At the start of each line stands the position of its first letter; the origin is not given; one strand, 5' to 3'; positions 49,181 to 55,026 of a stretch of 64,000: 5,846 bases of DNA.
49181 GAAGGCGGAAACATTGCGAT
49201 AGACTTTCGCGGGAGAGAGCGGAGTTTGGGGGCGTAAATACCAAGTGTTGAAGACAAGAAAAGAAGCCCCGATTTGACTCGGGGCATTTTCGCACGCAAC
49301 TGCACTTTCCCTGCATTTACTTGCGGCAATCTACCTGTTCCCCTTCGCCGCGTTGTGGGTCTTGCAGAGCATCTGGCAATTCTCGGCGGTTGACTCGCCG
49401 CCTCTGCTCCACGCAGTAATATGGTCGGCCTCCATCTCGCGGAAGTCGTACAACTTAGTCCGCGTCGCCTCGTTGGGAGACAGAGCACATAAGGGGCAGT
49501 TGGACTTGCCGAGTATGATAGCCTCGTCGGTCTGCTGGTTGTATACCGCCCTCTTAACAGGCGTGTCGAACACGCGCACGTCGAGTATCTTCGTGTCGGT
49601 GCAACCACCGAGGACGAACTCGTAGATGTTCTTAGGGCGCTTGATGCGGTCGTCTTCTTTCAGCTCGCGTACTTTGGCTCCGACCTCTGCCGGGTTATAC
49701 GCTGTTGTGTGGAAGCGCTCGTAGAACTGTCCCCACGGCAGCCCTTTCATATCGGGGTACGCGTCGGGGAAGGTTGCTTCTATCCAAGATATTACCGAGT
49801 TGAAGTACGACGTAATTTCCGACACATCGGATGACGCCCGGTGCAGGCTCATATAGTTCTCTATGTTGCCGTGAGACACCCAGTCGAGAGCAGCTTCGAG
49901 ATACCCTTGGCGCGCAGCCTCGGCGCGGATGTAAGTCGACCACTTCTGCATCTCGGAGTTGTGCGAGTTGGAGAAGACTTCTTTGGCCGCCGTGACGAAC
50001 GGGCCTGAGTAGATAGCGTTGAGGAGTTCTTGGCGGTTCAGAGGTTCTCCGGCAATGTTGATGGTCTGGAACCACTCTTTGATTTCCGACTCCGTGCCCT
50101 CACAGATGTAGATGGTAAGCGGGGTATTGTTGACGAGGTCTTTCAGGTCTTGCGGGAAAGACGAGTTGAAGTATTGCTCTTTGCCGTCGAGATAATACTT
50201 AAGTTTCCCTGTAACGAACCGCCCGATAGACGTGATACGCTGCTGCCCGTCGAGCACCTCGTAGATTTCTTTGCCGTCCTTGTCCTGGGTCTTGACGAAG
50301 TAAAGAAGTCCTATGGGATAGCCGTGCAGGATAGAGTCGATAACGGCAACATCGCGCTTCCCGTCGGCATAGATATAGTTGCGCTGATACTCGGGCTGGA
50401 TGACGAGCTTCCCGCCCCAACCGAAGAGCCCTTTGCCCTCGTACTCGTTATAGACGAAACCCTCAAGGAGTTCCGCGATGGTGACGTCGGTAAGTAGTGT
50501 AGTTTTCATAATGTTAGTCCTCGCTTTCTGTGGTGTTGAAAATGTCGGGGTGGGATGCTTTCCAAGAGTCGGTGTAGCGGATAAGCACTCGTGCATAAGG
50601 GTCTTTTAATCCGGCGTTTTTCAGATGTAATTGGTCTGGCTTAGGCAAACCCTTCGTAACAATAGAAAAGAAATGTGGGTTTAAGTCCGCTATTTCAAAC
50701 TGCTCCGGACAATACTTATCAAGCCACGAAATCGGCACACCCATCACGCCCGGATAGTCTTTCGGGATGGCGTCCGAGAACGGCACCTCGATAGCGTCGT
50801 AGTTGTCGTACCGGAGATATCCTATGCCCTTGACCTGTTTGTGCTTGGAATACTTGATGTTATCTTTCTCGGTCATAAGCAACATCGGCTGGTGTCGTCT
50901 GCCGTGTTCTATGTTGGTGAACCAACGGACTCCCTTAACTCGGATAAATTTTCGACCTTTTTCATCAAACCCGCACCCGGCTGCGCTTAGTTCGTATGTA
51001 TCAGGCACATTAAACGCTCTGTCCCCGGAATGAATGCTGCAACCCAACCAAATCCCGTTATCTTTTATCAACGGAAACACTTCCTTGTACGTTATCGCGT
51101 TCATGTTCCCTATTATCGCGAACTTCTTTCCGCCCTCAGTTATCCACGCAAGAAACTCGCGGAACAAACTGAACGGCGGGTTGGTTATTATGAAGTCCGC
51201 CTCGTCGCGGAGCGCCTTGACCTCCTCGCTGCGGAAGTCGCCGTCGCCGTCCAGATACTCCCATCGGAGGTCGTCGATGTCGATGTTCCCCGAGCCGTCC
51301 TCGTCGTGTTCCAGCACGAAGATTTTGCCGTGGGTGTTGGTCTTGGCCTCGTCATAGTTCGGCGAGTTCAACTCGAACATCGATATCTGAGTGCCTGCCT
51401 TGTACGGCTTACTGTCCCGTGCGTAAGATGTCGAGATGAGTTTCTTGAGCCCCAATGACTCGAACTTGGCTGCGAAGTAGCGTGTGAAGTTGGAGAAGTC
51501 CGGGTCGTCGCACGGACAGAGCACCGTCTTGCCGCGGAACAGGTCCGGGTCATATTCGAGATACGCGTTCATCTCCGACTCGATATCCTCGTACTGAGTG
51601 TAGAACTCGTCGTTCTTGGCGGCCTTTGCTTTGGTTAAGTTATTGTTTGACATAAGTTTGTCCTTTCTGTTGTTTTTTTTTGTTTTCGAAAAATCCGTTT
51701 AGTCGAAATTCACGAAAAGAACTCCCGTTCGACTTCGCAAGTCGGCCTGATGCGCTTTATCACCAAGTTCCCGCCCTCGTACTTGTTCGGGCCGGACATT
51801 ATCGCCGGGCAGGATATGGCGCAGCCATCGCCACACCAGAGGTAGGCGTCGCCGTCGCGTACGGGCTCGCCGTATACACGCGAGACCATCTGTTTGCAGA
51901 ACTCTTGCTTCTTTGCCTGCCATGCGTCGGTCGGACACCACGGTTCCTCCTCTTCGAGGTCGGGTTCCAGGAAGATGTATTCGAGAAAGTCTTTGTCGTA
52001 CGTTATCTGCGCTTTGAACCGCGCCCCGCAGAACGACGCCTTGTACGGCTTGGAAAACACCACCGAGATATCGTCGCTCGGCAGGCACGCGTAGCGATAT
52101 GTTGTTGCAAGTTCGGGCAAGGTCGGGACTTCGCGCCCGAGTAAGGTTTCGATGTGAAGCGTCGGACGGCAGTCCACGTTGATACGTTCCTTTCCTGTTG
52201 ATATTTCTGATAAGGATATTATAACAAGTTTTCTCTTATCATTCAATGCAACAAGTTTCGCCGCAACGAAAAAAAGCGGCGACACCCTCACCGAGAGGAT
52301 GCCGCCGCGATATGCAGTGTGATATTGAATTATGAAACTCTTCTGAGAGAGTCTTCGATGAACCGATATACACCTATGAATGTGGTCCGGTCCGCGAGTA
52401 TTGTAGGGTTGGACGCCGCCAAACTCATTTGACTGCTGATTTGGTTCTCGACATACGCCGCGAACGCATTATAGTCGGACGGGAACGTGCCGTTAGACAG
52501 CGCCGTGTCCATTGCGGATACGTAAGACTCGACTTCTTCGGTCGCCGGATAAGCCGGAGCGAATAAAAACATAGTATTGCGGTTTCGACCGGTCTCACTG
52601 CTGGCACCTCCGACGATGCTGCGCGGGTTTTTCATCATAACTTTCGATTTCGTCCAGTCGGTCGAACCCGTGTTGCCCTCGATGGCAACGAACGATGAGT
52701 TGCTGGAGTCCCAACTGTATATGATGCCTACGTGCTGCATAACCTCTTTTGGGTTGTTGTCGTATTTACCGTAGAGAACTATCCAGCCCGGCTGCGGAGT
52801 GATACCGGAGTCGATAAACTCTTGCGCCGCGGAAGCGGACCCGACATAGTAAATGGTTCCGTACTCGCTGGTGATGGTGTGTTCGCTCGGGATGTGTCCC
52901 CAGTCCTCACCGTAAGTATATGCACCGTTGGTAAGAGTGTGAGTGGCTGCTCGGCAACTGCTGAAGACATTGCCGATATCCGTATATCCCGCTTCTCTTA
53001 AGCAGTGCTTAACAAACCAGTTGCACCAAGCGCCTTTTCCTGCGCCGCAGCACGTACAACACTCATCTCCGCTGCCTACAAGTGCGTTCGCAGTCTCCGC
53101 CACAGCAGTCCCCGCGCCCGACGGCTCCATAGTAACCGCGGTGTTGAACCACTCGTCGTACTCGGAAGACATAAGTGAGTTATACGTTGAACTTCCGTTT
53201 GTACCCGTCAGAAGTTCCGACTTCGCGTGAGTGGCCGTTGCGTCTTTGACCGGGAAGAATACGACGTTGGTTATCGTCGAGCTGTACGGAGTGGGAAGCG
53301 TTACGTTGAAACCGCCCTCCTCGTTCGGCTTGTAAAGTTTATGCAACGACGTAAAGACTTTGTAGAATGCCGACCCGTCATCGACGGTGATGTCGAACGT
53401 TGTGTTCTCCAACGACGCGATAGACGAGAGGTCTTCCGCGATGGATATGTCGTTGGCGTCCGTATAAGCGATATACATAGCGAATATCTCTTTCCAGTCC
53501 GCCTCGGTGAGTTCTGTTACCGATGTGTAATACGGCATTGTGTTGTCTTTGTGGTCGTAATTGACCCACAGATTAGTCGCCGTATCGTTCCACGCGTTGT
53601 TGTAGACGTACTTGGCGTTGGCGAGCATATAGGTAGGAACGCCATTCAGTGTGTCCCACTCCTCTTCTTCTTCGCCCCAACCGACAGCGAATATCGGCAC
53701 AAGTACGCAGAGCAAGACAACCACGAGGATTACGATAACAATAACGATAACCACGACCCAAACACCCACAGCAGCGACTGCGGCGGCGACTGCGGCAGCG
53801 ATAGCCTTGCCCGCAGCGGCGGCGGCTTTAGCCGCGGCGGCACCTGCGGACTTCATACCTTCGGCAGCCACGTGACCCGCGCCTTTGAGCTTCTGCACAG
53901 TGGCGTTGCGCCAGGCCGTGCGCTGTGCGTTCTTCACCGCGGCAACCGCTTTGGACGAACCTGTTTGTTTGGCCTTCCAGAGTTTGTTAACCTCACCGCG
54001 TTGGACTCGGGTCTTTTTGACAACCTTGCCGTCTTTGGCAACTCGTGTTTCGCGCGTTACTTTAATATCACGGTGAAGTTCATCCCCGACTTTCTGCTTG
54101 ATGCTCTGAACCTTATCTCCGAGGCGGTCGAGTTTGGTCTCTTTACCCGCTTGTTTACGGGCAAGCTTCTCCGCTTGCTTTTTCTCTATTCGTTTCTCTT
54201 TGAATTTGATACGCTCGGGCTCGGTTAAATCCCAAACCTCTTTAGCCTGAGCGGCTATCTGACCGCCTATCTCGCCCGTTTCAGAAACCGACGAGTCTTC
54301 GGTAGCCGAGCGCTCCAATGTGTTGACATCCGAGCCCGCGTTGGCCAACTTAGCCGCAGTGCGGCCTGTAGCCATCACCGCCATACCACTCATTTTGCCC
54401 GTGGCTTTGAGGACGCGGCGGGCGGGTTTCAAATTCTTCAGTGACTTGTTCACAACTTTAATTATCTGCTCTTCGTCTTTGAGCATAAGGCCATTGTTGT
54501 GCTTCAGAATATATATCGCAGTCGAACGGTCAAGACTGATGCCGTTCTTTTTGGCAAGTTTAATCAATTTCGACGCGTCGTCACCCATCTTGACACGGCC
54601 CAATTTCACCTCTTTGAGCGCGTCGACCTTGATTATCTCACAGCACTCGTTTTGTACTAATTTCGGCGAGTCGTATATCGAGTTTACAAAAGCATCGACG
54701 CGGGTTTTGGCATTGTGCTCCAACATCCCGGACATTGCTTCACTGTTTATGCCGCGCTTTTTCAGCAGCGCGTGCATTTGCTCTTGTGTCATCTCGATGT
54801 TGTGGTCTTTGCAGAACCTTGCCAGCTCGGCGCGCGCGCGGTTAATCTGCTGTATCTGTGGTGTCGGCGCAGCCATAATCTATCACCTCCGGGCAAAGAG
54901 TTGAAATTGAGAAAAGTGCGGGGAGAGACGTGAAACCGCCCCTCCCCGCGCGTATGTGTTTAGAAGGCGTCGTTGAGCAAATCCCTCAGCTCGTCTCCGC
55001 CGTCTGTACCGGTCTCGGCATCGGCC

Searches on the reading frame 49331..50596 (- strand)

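Call 16: search_protein_families(library=pfam, proteins=[window:49331-50596:-], max_evalue=0.001)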
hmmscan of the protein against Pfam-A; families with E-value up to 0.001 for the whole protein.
window:49331-50596:- (421 aa): 2 families
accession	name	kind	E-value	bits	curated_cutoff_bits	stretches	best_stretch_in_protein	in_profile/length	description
PF03235.19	GmrSD_N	-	5.1e-22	79.4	33.2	1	65-196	12-198/199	GmrSD restriction endonuclease, N-terminal domain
PF01844.29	HNH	-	3e-07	30.9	21.4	1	386-421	12-47/47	HNH endonuclease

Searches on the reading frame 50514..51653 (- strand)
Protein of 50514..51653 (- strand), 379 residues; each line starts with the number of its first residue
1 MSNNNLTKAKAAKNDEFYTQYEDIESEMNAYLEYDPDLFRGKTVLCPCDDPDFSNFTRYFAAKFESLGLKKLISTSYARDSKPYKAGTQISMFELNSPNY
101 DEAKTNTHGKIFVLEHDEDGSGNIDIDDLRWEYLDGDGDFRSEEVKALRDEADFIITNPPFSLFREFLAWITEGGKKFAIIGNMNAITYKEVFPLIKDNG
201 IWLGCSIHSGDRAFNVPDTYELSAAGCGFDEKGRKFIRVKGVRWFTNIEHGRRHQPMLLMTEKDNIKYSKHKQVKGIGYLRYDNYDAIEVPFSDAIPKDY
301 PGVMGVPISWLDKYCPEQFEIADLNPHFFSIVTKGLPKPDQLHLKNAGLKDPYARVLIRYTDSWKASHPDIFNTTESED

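Call 16: search_protein_families(library=pfam, proteins=[window:50514-51653:-], max_evalue=0.001)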
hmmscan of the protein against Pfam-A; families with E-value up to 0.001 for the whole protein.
window:50514-51653:- (379 aa): 1 family
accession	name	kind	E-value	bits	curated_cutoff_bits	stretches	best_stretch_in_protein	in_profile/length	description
PF13651.11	EcoRI_methylase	-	2.4e-127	425.5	26.4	1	5-359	1-343/345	Adenine-specific methyltransferase EcoRI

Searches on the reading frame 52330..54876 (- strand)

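Call 16: search_protein_families(library=pfam, proteins=[window:52330-54876:-], max_evalue=0.001)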
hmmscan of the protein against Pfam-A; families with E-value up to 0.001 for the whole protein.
window:52330-54876:- (848 aa): 1 family
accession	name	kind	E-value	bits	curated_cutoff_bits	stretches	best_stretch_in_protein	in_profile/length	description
PF05257.22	CHAP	-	0.00085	20.2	26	1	614-735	5-81/81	CHAP domain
